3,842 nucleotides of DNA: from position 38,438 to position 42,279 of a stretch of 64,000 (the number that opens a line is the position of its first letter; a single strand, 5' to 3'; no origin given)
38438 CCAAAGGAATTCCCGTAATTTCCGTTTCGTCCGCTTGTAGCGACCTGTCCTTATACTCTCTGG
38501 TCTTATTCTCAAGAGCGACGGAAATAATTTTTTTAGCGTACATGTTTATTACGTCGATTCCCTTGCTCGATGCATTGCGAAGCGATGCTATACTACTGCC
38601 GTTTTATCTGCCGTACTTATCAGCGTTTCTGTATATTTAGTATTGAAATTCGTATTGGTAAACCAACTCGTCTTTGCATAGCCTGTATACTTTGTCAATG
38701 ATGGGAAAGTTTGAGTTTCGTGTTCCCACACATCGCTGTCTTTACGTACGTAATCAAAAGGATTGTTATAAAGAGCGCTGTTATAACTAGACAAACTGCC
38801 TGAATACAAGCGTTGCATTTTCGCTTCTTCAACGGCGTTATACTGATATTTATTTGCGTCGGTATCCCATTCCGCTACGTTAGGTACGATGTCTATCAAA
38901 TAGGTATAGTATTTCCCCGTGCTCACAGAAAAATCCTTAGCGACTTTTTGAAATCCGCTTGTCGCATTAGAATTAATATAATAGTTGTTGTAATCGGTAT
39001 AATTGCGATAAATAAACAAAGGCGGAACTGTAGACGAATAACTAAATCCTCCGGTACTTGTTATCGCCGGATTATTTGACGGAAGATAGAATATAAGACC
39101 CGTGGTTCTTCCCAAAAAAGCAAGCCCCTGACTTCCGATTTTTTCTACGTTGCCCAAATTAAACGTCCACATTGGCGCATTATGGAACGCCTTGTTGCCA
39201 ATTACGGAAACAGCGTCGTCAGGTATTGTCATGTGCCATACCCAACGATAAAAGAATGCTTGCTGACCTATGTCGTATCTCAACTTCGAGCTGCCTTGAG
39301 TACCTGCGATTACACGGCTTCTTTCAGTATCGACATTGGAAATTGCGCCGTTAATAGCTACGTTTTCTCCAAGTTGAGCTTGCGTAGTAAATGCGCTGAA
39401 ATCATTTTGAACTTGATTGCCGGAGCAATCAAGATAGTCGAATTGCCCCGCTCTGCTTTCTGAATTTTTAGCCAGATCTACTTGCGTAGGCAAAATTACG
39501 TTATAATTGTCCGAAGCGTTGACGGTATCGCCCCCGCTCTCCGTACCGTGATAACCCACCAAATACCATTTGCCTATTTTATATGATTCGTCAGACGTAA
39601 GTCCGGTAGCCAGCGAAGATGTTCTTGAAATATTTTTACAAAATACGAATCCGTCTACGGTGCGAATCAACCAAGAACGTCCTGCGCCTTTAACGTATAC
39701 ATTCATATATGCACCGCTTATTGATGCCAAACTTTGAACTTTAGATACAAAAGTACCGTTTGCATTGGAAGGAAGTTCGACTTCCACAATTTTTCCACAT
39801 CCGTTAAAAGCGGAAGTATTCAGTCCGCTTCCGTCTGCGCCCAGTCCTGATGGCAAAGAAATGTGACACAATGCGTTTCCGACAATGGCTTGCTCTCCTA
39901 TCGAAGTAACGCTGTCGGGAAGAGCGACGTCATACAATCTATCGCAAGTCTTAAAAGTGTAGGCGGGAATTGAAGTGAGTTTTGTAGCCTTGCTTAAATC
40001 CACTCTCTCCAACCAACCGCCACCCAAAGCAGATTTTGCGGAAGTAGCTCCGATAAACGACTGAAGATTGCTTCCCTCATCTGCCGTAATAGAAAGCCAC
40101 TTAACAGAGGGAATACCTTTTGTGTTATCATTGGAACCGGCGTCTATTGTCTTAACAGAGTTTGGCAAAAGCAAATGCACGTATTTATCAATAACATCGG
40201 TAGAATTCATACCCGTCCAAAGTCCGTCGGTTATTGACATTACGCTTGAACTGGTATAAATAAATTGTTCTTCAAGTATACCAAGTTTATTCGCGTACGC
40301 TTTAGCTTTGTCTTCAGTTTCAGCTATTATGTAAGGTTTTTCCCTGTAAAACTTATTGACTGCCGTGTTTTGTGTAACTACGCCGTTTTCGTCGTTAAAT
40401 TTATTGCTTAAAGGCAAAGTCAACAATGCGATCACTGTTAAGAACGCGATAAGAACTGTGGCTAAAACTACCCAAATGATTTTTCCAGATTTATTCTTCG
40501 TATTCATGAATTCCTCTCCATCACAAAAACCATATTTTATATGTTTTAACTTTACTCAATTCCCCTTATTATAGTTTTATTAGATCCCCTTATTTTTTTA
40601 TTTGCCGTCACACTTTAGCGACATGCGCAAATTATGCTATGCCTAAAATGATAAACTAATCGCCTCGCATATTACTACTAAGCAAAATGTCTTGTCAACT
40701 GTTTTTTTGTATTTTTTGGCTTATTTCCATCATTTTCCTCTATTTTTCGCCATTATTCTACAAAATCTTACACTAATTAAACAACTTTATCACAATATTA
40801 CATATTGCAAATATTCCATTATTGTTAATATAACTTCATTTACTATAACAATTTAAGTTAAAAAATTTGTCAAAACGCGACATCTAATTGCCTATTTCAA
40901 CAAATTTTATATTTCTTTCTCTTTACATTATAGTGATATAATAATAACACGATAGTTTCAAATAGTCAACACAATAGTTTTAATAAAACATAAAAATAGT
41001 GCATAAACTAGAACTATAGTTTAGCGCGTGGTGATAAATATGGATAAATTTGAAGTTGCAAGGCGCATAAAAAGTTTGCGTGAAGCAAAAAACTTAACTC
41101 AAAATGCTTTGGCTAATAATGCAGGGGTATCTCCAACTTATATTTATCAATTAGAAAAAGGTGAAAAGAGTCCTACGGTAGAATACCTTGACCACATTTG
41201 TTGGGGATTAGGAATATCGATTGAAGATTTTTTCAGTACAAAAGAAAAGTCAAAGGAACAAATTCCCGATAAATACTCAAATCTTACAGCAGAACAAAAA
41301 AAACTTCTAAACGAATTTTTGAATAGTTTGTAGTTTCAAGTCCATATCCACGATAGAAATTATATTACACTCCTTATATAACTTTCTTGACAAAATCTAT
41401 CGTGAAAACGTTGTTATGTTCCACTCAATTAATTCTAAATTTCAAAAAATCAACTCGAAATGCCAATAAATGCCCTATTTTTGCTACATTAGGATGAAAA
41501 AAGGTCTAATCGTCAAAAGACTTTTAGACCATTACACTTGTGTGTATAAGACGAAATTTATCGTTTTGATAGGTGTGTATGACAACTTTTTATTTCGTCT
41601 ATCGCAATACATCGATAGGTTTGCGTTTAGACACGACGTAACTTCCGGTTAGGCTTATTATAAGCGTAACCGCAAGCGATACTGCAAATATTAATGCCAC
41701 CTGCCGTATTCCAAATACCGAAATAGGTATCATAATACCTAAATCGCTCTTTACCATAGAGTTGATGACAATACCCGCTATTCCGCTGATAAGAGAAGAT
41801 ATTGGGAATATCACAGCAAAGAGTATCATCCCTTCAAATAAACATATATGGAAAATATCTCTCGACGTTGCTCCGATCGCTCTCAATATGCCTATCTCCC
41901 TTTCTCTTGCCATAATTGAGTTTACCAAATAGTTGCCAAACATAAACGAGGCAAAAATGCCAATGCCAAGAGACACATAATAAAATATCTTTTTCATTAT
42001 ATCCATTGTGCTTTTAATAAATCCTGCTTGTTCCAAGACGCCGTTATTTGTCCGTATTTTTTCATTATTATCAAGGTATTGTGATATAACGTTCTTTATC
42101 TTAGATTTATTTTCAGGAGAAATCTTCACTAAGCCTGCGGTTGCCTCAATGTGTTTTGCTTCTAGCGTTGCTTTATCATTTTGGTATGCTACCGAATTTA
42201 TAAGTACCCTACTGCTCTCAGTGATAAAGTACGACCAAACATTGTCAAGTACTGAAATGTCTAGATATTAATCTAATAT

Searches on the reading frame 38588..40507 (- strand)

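Call 12: search_protein_families(library=ncbifam, proteins=[window:38588-40507:-])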
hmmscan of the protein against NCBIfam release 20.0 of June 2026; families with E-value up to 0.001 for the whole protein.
window:38588-40507:- (639 aa): 1 family
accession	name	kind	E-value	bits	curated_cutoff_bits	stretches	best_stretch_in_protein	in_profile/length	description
NF047961.1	adhesin_HupY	equivalog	0.00018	19.7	1250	0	165-222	542-598/978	leucine-rich repeat adhesin HupY/LrrG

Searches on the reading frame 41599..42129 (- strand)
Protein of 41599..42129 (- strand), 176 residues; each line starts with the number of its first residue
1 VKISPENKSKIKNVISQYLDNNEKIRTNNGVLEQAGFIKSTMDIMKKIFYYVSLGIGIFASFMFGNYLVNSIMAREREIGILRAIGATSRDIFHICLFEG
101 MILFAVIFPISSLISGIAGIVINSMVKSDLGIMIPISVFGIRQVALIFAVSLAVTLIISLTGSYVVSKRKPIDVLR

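Call 12: search_protein_families(library=ncbifam, proteins=[window:41599-42129:-])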
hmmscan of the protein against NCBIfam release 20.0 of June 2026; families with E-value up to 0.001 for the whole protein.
window:41599-42129:- (176 aa): 6 families
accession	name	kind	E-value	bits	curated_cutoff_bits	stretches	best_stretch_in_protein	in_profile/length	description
NF038347.1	FtsX_Gpos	exception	1.3e-07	31.3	225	1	4-165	127-289/296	permease-like cell division protein FtsX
NF038346.1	FtsX_actino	exception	1.5e-06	27.8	250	1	37-166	171-301/308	permease-like cell division protein FtsX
NF007826.0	PRK10535.1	equivalog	9.2e-06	24.2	966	1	29-175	508-645/648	macrolide ABC transporter ATP-binding protein/permease MacB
TIGR02212.1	lolCE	equivalog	9.8e-06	24.7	362.45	1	33-176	253-409/411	lipoprotein-releasing ABC transporter permease subunit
TIGR03434.1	ADOP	subfamily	1.9e-05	23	622.3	1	72-161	297-786/803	ADOP family duplicated permease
TIGR00439.2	FtsX_Gneg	equivalog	2.6e-05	23.6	255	1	38-168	159-288/292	permease-like cell division protein FtsX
